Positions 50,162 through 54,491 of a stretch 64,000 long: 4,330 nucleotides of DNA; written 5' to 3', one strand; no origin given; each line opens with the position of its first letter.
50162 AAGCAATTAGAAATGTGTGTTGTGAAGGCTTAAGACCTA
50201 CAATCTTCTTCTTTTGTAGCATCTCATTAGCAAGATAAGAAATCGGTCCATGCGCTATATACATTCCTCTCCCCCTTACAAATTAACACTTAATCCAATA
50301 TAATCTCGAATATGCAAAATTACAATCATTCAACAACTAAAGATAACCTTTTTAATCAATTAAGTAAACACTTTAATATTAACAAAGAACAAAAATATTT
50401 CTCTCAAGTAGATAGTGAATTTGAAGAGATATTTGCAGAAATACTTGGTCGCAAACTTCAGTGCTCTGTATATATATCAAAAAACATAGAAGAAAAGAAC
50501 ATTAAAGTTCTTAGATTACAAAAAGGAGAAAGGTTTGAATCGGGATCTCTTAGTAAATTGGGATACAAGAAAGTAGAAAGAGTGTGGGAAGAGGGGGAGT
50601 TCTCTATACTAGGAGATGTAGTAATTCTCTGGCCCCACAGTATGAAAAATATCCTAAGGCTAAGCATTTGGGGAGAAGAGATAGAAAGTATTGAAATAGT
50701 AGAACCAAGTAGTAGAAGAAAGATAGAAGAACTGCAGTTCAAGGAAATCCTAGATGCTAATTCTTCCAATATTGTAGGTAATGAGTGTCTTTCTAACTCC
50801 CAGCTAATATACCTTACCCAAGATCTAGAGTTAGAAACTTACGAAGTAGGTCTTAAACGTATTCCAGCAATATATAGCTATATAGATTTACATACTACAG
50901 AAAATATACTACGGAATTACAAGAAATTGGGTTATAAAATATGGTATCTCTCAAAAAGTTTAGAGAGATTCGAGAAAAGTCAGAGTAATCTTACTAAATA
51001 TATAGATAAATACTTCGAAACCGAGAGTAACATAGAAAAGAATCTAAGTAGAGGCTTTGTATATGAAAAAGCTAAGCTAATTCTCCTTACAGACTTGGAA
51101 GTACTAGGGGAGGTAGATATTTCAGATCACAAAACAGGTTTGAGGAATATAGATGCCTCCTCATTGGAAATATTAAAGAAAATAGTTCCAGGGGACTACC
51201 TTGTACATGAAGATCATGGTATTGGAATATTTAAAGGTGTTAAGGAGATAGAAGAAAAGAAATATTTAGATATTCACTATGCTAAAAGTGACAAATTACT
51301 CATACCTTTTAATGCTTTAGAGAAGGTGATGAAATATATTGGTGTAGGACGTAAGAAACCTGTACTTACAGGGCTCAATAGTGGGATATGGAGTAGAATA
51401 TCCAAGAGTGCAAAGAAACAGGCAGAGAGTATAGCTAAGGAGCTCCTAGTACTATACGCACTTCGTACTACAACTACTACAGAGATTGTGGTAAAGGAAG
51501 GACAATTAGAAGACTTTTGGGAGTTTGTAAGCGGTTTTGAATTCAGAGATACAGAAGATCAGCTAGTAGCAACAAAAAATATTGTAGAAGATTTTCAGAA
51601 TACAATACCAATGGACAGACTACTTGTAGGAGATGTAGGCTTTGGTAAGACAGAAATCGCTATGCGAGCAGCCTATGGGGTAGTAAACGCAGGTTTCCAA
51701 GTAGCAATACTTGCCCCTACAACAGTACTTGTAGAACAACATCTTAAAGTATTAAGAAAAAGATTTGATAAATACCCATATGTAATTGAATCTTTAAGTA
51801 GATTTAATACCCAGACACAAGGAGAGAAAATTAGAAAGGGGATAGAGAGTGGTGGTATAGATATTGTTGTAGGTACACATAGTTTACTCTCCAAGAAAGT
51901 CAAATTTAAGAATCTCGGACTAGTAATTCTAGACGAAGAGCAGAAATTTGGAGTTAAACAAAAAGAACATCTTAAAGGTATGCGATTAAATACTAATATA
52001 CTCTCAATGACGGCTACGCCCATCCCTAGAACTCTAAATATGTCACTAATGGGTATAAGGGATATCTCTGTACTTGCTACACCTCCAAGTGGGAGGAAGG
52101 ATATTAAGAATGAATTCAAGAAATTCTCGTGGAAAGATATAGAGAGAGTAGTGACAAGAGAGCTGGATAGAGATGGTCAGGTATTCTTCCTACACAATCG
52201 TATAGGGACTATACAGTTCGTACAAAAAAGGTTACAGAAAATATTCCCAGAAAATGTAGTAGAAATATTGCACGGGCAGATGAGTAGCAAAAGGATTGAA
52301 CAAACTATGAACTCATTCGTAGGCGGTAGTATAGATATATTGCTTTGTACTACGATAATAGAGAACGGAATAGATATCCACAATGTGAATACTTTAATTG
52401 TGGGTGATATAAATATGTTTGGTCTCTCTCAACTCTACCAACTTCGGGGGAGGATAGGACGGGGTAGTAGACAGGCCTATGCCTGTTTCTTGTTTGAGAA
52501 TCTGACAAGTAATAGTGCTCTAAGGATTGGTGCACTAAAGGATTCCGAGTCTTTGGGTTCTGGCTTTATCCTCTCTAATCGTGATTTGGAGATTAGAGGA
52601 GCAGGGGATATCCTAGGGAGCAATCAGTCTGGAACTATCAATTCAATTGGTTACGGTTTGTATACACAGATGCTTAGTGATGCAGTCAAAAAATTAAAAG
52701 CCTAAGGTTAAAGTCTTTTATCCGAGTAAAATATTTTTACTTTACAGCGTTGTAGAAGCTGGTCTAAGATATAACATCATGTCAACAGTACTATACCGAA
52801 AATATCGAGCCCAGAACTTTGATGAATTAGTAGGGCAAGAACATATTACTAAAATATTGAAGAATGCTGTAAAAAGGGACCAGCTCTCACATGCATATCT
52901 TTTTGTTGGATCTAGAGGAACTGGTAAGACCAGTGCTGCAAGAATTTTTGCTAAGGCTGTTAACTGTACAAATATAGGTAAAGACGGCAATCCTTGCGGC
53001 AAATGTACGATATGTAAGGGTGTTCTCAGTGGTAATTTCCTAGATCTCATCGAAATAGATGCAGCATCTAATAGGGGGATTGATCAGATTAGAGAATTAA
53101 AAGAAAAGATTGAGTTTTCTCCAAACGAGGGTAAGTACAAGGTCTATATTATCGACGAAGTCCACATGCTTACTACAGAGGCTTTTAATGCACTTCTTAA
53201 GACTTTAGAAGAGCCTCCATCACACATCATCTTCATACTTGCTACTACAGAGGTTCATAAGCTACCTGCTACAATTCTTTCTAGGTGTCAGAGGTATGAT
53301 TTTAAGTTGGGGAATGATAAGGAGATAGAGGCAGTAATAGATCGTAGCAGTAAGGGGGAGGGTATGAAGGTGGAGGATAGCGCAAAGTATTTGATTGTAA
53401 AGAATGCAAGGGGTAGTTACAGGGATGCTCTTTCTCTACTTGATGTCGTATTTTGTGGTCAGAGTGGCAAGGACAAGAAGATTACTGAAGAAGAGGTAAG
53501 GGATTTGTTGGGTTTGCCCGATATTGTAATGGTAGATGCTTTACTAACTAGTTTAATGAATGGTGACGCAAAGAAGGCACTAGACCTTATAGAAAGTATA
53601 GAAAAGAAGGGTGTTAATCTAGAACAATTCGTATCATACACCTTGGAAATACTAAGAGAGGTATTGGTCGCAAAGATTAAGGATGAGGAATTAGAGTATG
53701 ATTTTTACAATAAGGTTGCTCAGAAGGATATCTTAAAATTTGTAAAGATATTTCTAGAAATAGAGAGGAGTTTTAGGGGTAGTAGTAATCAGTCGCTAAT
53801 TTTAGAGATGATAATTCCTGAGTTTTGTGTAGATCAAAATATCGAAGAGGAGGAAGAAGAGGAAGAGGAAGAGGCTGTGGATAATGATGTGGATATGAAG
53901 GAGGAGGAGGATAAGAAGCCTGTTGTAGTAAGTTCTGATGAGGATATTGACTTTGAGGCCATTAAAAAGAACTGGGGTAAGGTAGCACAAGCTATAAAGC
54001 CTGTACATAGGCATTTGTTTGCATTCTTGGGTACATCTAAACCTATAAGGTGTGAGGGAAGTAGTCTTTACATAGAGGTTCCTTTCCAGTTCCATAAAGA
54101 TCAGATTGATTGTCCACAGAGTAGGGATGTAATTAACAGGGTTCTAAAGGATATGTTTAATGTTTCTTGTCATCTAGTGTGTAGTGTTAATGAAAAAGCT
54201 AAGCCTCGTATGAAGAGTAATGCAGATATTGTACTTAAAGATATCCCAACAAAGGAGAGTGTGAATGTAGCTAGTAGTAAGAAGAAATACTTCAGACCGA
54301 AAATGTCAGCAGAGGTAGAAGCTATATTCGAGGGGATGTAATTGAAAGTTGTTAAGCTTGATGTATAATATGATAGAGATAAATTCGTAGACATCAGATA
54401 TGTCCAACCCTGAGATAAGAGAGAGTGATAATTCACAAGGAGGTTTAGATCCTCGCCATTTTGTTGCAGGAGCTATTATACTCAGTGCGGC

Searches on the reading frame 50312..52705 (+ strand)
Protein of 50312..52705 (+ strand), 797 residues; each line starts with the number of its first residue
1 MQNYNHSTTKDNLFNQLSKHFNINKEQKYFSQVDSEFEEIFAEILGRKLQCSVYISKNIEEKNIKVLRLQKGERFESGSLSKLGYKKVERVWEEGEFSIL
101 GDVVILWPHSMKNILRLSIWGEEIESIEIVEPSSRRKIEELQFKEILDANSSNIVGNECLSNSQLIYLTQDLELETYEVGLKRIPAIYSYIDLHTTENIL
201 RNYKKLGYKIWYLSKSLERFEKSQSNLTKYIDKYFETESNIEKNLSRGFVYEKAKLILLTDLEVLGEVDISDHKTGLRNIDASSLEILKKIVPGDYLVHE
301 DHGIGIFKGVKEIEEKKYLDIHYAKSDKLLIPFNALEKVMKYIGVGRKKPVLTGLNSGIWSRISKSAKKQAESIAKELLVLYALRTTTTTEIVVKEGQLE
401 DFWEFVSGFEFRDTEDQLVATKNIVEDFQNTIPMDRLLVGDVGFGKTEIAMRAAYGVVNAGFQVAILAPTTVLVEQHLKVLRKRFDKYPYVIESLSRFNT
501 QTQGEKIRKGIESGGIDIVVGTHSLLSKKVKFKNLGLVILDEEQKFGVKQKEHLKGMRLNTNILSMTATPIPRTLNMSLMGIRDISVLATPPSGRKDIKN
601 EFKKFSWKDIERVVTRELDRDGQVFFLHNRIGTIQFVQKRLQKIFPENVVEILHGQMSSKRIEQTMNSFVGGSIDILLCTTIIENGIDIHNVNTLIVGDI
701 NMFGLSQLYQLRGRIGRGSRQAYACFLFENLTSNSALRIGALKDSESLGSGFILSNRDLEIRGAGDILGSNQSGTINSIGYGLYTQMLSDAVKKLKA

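Call 61: search_protein_families(library=pfam, max_evalue=0.00001, proteins=[window:50312-52705:+])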
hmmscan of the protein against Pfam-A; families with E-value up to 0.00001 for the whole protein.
window:50312-52705:+ (797 aa): 5 families
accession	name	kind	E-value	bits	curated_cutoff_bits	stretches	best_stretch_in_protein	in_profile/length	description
PF00270.35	DEAD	-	3.8e-23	82.5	26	1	434-575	15-164/167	DEAD/DEAH box helicase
PF00271.37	Helicase_C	-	6.1e-17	62.3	23.5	1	617-717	11-108/110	Helicase conserved C-terminal domain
PF02559.22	CarD_TRCF_RID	-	1.5e-14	54.3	23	1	293-343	3-57/57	CarD-like/TRCF RID domain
PF17757.6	UvrB_inter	-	1.3e-13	51.3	22.9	1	79-149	17-88/91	UvrB interaction domain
PF04851.21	ResIII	-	2.7e-09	37.6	22.5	1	415-570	6-162/164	Type III restriction enzyme, res subunit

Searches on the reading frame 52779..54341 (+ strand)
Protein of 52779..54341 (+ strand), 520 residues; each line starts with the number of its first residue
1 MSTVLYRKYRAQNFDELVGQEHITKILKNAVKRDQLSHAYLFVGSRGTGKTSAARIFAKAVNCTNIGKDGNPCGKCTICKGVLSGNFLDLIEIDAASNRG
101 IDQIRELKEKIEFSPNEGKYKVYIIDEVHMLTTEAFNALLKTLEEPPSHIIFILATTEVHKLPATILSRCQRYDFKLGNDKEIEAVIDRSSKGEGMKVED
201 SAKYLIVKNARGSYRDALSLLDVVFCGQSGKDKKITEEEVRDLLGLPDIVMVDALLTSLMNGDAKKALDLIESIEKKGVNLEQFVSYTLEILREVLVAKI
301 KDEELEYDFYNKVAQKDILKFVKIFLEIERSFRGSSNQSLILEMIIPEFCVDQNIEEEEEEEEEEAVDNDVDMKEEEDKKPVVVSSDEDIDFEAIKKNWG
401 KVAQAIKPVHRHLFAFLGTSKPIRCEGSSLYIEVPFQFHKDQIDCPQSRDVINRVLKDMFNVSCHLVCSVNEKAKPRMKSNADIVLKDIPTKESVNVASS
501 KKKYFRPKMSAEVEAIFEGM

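Call 61: search_protein_families(library=pfam, max_evalue=0.00001, proteins=[window:52779-54341:+])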
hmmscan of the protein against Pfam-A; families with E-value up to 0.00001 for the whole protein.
window:52779-54341:+ (520 aa): 6 families
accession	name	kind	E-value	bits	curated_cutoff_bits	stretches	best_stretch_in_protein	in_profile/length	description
PF13177.12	DNA_pol3_delta2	-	3.2e-49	167.4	27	1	19-176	1-158/161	DNA polymerase III, delta subunit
PF00004.35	AAA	-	8.1e-14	52.6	21.2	1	41-172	2-125/131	ATPase family associated with various cellular activities (AAA)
PF12169.13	DNA_pol3_gamma3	-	4.4e-10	39.9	24.4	1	235-304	1-70/143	DNA polymerase III subunits gamma and tau domain III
PF16193.11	AAA_assoc_2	-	2.8e-07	31.1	34.3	0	195-244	4-55/81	AAA C-terminal domain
PF22608.2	DNAX_ATPase_lid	-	6.4e-07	29.5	27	1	192-222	11-41/49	DNA polymerase III clamp loader subunit, ATPase lid domain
PF06068.19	TIP49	-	3.2e-06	27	23.8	0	122-157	277-311/347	TIP49 P-loop domain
